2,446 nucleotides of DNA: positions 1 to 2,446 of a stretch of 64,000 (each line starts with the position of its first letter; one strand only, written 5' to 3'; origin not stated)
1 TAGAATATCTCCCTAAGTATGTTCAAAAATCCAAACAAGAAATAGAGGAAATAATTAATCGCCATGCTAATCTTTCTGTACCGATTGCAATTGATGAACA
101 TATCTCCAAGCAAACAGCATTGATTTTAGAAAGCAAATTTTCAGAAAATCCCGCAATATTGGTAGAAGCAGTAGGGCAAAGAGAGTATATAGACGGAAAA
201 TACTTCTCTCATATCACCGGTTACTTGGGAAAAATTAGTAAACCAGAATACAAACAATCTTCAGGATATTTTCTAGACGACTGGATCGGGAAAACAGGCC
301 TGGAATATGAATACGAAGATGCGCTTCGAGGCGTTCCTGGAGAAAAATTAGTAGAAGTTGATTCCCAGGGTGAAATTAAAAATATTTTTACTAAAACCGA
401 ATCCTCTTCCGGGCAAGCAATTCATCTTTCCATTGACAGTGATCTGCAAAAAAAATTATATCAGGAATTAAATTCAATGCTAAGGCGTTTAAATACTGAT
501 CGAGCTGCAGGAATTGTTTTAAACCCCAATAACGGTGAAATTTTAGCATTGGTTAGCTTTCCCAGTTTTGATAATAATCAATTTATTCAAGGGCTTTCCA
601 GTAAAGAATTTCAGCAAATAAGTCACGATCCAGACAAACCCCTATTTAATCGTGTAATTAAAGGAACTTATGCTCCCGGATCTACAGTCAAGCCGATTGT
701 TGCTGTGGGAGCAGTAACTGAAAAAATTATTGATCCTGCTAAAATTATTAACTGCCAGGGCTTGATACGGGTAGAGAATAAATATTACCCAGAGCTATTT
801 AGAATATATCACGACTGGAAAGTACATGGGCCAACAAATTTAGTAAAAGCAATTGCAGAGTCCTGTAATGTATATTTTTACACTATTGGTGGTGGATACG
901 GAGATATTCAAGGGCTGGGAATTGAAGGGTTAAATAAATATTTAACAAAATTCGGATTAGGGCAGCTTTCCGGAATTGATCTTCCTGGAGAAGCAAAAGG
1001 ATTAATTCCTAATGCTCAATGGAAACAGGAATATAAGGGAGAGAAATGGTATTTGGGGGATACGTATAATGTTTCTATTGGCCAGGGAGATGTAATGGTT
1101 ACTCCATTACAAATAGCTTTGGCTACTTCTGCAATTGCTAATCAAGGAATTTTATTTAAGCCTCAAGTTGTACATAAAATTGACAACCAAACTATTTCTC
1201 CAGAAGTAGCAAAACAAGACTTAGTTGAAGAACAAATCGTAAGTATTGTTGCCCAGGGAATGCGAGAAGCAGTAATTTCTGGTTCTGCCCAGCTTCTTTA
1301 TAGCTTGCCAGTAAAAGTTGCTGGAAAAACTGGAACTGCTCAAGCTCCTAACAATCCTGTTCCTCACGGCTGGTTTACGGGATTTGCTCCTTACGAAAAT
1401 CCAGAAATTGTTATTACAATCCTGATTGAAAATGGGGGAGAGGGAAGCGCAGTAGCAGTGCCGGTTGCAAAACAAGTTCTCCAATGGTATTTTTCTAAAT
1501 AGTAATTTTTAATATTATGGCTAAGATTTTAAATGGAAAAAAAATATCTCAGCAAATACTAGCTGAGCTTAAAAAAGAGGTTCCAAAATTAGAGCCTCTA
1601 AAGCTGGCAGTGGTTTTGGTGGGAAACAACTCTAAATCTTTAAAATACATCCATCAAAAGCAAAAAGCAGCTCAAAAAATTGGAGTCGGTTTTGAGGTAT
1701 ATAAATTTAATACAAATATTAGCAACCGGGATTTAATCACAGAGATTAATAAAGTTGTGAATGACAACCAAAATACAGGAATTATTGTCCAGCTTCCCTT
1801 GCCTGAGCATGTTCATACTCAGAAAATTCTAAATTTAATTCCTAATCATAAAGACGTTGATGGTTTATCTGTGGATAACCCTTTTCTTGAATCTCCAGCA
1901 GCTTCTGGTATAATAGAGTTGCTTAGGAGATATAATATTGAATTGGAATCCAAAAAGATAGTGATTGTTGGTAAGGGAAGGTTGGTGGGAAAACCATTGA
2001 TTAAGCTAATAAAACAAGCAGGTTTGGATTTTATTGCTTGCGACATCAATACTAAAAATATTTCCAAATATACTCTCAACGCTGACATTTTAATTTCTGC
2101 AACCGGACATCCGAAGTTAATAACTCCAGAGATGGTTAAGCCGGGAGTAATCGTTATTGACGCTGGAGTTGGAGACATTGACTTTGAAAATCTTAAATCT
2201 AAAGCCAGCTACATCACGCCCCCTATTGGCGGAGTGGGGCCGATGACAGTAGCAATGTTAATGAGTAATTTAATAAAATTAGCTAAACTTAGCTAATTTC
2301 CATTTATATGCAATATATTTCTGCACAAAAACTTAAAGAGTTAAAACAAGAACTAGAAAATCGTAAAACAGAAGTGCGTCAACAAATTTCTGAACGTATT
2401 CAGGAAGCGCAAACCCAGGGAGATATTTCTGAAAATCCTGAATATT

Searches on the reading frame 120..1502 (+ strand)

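Call 31: search_protein_families(library=pfam, proteins=[window:120-1502:+], max_evalue=0.00001)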
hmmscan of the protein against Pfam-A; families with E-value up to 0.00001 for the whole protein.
window:120-1502:+ (460 aa): 2 families
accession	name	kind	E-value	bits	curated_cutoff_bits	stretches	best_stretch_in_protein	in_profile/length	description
PF00905.27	Transpeptidase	-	1.1e-63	215.7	22.1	1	132-455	4-299/299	Penicillin binding protein transpeptidase domain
PF03717.20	PBP_dimer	-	1.9e-18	68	24.4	1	5-86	92-175/180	Penicillin-binding Protein dimerisation domain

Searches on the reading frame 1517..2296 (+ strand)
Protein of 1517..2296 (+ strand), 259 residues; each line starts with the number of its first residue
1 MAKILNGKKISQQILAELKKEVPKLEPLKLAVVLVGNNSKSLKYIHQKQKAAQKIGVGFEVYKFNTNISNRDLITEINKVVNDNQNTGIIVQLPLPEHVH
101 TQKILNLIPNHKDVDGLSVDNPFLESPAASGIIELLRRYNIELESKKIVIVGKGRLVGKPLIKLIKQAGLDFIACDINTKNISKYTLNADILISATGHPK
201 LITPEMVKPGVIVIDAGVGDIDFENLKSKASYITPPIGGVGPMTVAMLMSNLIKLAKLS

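Call 71: search_protein_families(library=pfam, proteins=[window:1517-2296:+], max_evalue=0.00001)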
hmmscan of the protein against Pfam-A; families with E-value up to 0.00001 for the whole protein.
window:1517-2296:+ (259 aa): 2 families
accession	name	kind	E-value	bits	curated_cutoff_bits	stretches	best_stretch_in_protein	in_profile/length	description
PF02882.25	THF_DHG_CYH_C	-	2.2e-44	151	27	1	114-257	5-157/160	Tetrahydrofolate dehydrogenase/cyclohydrolase, NAD(P)-binding domain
PF00763.28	THF_DHG_CYH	-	8.2e-31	107.1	32.8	1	5-115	1-115/115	Tetrahydrofolate dehydrogenase/cyclohydrolase, catalytic domain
